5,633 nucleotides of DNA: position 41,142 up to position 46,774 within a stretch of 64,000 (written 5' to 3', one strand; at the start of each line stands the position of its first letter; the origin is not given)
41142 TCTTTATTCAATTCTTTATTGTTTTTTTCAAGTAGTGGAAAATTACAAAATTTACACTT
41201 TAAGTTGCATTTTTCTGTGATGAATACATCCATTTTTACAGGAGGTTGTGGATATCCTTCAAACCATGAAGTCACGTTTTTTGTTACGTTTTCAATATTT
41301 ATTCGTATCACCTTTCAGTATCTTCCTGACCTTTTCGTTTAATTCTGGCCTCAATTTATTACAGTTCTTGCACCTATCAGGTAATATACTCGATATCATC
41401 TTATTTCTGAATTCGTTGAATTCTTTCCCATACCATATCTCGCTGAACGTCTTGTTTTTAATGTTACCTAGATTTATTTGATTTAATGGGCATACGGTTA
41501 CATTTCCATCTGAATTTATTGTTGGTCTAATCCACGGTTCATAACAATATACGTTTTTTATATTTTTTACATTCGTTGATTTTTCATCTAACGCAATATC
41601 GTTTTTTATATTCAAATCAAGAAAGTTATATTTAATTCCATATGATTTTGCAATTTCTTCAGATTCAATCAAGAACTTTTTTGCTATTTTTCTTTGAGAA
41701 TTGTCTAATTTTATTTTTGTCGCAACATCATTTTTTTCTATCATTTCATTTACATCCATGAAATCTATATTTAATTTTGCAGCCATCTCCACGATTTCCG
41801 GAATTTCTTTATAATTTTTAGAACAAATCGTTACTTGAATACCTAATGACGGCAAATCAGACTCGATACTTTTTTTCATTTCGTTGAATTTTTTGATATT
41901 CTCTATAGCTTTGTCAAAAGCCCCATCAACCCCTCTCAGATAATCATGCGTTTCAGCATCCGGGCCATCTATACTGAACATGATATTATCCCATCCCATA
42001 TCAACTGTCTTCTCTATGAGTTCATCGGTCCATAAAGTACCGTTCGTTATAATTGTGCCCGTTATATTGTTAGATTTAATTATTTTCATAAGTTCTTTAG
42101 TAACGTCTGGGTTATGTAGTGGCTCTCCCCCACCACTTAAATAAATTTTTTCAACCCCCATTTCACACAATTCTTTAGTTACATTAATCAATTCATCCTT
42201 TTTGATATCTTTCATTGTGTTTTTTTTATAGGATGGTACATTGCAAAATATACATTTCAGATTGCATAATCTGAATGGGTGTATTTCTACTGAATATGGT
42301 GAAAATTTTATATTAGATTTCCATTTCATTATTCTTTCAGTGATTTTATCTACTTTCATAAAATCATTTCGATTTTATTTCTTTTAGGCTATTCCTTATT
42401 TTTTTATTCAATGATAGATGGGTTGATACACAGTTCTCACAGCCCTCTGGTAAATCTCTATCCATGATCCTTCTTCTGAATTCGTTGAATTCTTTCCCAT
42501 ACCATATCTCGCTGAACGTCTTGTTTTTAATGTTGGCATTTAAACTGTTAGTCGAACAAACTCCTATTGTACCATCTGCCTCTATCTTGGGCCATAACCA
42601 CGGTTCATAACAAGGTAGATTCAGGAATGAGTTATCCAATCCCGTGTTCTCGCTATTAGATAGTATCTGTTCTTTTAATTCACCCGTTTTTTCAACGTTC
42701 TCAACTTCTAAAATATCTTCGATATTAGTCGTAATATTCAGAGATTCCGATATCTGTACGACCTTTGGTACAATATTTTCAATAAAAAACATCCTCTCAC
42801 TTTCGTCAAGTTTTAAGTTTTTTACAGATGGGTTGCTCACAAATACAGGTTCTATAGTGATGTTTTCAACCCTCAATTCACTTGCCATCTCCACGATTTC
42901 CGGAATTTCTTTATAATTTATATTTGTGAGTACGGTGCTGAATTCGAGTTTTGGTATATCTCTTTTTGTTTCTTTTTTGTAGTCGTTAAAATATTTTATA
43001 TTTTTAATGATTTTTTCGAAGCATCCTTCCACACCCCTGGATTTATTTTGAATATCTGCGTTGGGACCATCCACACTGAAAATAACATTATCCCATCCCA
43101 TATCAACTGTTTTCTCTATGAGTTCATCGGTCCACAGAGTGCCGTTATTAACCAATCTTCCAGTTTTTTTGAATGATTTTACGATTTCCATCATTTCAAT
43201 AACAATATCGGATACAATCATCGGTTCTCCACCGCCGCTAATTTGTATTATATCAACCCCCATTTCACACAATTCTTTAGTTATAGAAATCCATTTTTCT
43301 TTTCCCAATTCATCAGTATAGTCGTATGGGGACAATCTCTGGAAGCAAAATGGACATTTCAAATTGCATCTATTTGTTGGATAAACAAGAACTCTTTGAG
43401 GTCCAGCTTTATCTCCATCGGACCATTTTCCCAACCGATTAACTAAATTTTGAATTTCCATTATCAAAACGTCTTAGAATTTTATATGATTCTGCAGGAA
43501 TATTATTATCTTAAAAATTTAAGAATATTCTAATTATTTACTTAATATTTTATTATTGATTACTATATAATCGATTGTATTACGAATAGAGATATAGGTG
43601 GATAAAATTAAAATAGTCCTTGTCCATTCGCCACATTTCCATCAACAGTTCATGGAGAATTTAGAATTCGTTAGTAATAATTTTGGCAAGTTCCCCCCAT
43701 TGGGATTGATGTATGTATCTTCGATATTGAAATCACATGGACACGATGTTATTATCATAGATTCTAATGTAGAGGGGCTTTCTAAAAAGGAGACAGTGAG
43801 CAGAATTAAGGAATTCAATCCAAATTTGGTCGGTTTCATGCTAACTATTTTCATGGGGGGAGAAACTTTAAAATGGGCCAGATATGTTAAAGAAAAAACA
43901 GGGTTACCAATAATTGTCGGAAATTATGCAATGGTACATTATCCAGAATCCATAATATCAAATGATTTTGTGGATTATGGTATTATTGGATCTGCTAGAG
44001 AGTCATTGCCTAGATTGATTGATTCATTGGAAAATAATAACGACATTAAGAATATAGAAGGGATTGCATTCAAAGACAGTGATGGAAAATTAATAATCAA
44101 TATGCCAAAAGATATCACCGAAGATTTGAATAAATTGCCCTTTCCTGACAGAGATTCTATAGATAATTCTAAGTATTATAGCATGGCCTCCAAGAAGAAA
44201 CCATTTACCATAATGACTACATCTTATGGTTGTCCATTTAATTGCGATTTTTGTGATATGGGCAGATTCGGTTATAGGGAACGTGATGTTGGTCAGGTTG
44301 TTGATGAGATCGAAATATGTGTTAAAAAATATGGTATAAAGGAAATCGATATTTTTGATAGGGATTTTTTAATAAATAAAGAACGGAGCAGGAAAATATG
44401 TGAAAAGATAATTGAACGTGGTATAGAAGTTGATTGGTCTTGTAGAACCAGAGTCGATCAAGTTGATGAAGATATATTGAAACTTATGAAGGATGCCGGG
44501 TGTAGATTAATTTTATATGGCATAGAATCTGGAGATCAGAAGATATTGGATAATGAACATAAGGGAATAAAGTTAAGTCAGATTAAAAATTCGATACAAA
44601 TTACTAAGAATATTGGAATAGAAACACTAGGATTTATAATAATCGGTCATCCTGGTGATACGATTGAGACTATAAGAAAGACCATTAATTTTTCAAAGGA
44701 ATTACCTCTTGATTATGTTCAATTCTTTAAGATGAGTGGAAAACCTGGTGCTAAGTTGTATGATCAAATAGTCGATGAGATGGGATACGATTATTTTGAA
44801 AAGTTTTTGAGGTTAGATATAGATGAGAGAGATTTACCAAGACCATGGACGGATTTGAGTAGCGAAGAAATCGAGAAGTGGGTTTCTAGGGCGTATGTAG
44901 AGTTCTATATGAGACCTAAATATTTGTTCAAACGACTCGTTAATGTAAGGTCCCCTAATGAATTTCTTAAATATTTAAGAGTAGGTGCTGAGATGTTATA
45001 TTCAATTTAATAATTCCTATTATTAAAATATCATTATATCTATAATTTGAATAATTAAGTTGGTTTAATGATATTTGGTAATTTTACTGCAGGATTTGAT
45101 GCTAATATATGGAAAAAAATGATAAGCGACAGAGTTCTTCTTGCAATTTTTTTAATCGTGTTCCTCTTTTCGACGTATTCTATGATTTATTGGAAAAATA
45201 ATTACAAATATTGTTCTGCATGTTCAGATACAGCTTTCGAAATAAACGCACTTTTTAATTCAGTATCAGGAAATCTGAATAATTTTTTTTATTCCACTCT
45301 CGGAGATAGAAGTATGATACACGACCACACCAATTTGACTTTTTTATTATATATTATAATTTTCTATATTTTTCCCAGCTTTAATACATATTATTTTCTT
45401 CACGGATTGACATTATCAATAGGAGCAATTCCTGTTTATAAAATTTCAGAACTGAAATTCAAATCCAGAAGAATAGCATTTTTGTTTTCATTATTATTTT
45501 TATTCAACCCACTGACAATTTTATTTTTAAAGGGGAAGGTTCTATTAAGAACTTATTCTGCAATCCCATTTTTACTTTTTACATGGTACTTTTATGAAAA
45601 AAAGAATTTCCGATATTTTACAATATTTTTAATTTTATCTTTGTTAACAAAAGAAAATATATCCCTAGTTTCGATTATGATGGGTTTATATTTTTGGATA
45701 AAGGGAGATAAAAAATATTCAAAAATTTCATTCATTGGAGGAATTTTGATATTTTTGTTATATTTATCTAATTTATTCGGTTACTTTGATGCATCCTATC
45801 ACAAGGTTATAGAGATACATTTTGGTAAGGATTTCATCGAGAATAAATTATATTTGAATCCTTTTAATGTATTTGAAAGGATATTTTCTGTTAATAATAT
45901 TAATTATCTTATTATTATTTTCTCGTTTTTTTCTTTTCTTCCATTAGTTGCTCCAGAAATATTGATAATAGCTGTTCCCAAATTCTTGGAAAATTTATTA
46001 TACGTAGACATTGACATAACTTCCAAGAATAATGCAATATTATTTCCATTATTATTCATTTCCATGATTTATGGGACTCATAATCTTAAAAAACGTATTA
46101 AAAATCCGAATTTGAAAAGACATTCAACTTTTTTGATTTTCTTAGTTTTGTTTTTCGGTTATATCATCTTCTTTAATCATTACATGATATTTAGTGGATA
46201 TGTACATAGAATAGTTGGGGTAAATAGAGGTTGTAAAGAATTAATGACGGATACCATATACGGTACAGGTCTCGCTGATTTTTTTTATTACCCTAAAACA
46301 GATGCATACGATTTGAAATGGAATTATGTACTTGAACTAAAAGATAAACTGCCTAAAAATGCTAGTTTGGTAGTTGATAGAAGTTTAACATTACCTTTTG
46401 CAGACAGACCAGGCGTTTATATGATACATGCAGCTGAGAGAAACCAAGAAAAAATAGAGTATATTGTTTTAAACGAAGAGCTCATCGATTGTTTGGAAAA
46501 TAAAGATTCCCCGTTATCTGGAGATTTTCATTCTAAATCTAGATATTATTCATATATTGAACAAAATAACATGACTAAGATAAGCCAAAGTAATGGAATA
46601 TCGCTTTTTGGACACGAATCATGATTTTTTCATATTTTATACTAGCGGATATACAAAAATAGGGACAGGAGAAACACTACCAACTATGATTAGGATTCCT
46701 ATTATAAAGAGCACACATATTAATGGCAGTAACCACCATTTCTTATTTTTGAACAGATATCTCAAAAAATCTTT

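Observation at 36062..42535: The same patchwork identity occurs among minus-strand paralogs 17, 18, 22 and 23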

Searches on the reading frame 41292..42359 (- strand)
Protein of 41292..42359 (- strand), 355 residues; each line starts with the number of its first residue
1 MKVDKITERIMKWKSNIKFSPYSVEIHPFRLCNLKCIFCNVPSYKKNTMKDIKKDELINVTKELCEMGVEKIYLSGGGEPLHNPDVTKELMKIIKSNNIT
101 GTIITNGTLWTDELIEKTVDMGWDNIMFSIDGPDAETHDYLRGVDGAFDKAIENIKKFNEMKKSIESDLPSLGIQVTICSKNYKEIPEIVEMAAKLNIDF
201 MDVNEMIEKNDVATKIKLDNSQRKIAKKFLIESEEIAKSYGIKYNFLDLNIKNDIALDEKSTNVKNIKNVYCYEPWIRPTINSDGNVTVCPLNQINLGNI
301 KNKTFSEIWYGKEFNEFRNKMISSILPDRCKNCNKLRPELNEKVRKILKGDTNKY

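Call 6: search_protein_families(library=ncbifam, proteins=[window:41292-42359:-])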
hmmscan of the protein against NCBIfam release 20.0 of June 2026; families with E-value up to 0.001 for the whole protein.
window:41292-42359:- (355 aa): 67 families (the best 25 are shown)
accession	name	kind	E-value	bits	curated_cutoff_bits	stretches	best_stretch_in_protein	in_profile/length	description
TIGR04317.1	W_rSAM_matur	equivalog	1.1e-37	130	380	1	30-334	12-314/349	tungsten cofactor oxidoreductase radical SAM maturase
TIGR04545.1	rSAM_ahbD_hemeb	equivalog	6.3e-31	108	500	1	30-197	8-166/339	heme b synthase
TIGR04054.1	rSAM_NirJ1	equivalog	3.5e-28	98.3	650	1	30-336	44-355/387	putative heme d1 biosynthesis radical SAM protein NirJ1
TIGR04051.1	rSAM_NirJ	equivalog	6.9e-28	97.6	515.45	1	30-206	10-176/354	heme d1 biosynthesis radical SAM protein NirJ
TIGR04403.1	rSAM_skfB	equivalog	1.6e-26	93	300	1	14-311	96-369/402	sporulation killing factor system radical SAM maturase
NF033640.1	N_Twi_rSAM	subfamily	3.9e-26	92.1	170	2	8-231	97-335/398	twitch domain-containing radical SAM protein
TIGR04347.1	pseudo_SAM_Halo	equivalog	1e-25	90.8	525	1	29-226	45-234/390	TIGR04347 family pseudo-SAM/SPASM protein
NF050035.1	rSAM_WgK_link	exception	1e-25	90.5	650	2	20-206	7-184/367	radical SAM/SPASM peptide maturase WgkB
TIGR04250.1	SCM_rSAM_ScmE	equivalog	5.6e-25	88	400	1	20-333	1-317/358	SynChlorMet cassette radical SAM/SPASM protein ScmE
TIGR04053.2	TIGR04053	equivalog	1e-24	87.5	395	1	29-234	15-214/366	TIGR04053 family radical SAM/SPASM domain-containing protein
TIGR02109.1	PQQ_syn_pqqE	equivalog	1.8e-24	86.4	381.35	1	31-335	16-304/358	pyrroloquinoline quinone biosynthesis protein PqqE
TIGR04311.1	rSAM_Geo_metal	subfamily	5.9e-24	84.9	400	2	29-244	10-225/423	radical SAM/SPASM family putative metalloenzyme maturase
TIGR04546.1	rSAM_ahbC_deAc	equivalog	7.1e-24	84.3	650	1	30-201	47-208/390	12,18-didecarboxysiroheme deacetylase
TIGR04251.1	SCM_rSAM_ScmF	equivalog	7.2e-23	81.5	400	1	32-320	14-299/353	SynChlorMet cassette radical SAM/SPASM protein ScmF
TIGR04055.1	rSAM_NirJ2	equivalog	3.4e-21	76.1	500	1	31-333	9-294/326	putative heme d1 biosynthesis radical SAM protein NirJ2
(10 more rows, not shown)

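Call 7: search_protein_families(library=pfam, proteins=[window:41292-42359:-])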
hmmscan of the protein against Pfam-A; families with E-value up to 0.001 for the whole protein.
window:41292-42359:- (355 aa): 3 families
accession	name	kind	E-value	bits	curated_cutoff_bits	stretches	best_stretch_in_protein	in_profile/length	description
PF04055.27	Radical_SAM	-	2.9e-25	89.8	29.5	1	28-191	3-164/166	Radical SAM superfamily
PF13186.11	SPASM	-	2.9e-13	50.3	21.5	1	272-334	1-67/67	Iron-sulfur cluster-binding domain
PF13353.11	Fer4_12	-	3.2e-07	31.1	22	1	32-133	15-116/137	4Fe-4S single cluster domain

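Call 13: find_encoding_contigs(protein=window:41292-42359:-, flank=10000, max_places=10)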
Protein window:41292-42359:- (355 aa): no gene with exactly this product is on record in the collection.

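Call 28: find_related_loci(query=window:41292-42359:-, collection=metagenome_contigs, flank=10000)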
Query window:41292-42359:- (355 aa) in metagenome_contigs; peptide patterns used: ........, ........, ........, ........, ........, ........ (x = any residue, [..] = any of these).
39 stretches matched a pattern; 3 encode a relative of the query (tblastn E <= 1e-3); 3 distinct loci.
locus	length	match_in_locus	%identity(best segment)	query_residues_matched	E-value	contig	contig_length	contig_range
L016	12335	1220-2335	34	1-353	2e-66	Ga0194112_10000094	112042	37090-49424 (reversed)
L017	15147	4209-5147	26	32-336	6e-26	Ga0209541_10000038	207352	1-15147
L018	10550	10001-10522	30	21-199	4e-10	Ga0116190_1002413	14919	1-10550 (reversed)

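Call 59: find_homologous_proteins(query=window:41292-42359:-, max_evalue=1e-40)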
Query window:41292-42359:- (355 aa): 114 proteins with E <= 1e-40 among 2348 candidates.
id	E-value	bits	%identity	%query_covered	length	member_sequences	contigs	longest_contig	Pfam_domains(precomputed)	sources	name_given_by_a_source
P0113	1.5e-234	795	100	100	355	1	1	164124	PF13186.12,PF04055.28,PF13353.12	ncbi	-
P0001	5.8e-88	313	45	97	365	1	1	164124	PF13186.12,PF04055.28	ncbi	-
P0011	1.3e-87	312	44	98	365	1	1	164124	PF13186.12,PF04055.28,PF13353.12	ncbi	-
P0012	4.4e-82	294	43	100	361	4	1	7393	PF13186.12,PF04055.28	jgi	jgi:MoaA/NifB/PqqE/SkfB family radical SAM enzyme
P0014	9.5e-82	293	43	100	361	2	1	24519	PF13186.12,PF04055.28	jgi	jgi:MoaA/NifB/PqqE/SkfB family radical SAM enzyme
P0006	1.1e-80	289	40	98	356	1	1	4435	PF13186.12,PF04055.28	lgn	-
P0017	1.7e-78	282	42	93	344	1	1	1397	PF13186.12,PF04055.28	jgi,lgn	jgi:MoaA/NifB/PqqE/SkfB family radical SAM enzyme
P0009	4.9e-75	271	36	97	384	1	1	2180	PF13186.12,PF04055.28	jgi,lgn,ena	-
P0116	8.1e-75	270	43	89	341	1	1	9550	PF13186.12,PF04055.28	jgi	jgi:MoaA/NifB/PqqE/SkfB family radical SAM enzyme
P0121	1.2e-74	270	41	93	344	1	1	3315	PF13186.12,PF04055.28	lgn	-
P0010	1.4e-74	269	41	98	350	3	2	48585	PF13186.12,PF04055.28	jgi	-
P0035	3.7e-74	268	39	99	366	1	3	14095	PF13186.12,PF04055.28,PF13353.12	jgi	-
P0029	2.0e-73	266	40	98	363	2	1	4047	PF13186.12,PF04055.28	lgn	-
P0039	2.9e-73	265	39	98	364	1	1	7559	PF13186.12,PF04055.28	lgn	-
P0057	2.0e-72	262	37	98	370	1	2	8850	PF13186.12,PF04055.28,PF13353.12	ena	-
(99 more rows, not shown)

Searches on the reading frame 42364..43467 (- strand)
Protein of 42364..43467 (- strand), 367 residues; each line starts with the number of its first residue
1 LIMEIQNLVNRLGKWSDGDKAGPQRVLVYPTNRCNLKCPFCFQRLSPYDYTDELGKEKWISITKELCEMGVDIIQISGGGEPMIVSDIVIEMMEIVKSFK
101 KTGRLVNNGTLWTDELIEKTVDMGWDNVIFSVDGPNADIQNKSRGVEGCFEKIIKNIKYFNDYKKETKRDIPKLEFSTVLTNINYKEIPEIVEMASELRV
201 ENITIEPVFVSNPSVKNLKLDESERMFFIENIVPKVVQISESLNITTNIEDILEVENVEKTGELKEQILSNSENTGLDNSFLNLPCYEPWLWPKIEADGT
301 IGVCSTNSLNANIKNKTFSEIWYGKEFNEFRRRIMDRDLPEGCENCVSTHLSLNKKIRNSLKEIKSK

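Call 6: search_protein_families(library=ncbifam, proteins=[window:42364-43467:-])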
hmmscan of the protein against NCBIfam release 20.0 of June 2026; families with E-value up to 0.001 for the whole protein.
window:42364-43467:- (367 aa): 53 families (the best 25 are shown)
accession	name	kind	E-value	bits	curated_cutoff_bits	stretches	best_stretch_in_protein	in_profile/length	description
TIGR04317.1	W_rSAM_matur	equivalog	5.6e-33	114.5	380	1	23-347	3-314/349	tungsten cofactor oxidoreductase radical SAM maturase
TIGR04051.1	rSAM_NirJ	equivalog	1.4e-22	80.2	515.45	1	31-205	9-173/354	heme d1 biosynthesis radical SAM protein NirJ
TIGR02109.1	PQQ_syn_pqqE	equivalog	2.2e-22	79.5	381.35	1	23-206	6-180/358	pyrroloquinoline quinone biosynthesis protein PqqE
TIGR04545.1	rSAM_ahbD_hemeb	equivalog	1.4e-21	77.3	500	1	31-332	7-297/339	heme b synthase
NF050035.1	rSAM_WgK_link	exception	1.8e-21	76.6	650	1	23-165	8-148/367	radical SAM/SPASM peptide maturase WgkB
TIGR04347.1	pseudo_SAM_Halo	equivalog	1.2e-19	70.9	525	1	26-233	39-239/390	TIGR04347 family pseudo-SAM/SPASM protein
TIGR04311.1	rSAM_Geo_metal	subfamily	1.6e-19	70.3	400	2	23-205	2-184/423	radical SAM/SPASM family putative metalloenzyme maturase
TIGR04054.1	rSAM_NirJ1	equivalog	2e-19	69.5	650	1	20-326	31-331/387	putative heme d1 biosynthesis radical SAM protein NirJ1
TIGR04055.1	rSAM_NirJ2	equivalog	2.4e-18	66.7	500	1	31-347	7-295/326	putative heme d1 biosynthesis radical SAM protein NirJ2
TIGR04546.1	rSAM_ahbC_deAc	equivalog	5.8e-18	64.9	650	1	27-209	41-214/390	12,18-didecarboxysiroheme deacetylase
TIGR04403.1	rSAM_skfB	equivalog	2.7e-17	62.7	300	1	31-195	111-264/402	sporulation killing factor system radical SAM maturase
NF045574.1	sacti_mat_StsB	exception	1.2e-16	60.6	625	1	30-204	102-265/466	StsB family radical SAM/SPASM domain sactipeptide maturase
TIGR04250.1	SCM_rSAM_ScmE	equivalog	2.1e-16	59.8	400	1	23-162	2-139/358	SynChlorMet cassette radical SAM/SPASM protein ScmE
TIGR02668.1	moaA_archaeal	equivalog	1.1e-15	57.4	325.25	1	31-206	17-185/303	GTP 3',8-cyclase MoaA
TIGR04251.1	SCM_rSAM_ScmF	equivalog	5.3e-15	55.7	400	1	25-234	5-205/353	SynChlorMet cassette radical SAM/SPASM protein ScmF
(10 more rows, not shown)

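Call 7: search_protein_families(library=pfam, proteins=[window:42364-43467:-])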
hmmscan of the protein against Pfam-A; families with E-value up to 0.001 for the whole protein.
window:42364-43467:- (367 aa): 3 families
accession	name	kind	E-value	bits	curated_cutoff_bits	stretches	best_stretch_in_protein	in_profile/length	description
PF04055.27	Radical_SAM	-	6.9e-20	72.3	29.5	1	29-194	2-165/166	Radical SAM superfamily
PF13186.11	SPASM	-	2.9e-08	34.3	21.5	1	286-346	1-66/67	Iron-sulfur cluster-binding domain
PF13353.11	Fer4_12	-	8.1e-06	26.6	22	1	25-135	7-116/137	4Fe-4S single cluster domain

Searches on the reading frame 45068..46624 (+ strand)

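Call 6: search_protein_families(library=ncbifam, proteins=[window:45068-46624:+])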
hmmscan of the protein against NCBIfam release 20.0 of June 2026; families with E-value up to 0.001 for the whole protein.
window:45068-46624:+ (518 aa): 0 families

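Call 7: search_protein_families(library=pfam, proteins=[window:45068-46624:+])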
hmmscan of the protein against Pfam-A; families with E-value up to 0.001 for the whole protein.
window:45068-46624:+ (518 aa): 1 family
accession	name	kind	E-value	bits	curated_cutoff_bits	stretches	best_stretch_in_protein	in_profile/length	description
PF09852.15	DUF2079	-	2.4e-28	99.9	28.2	1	63-469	20-422/459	Predicted membrane protein (DUF2079)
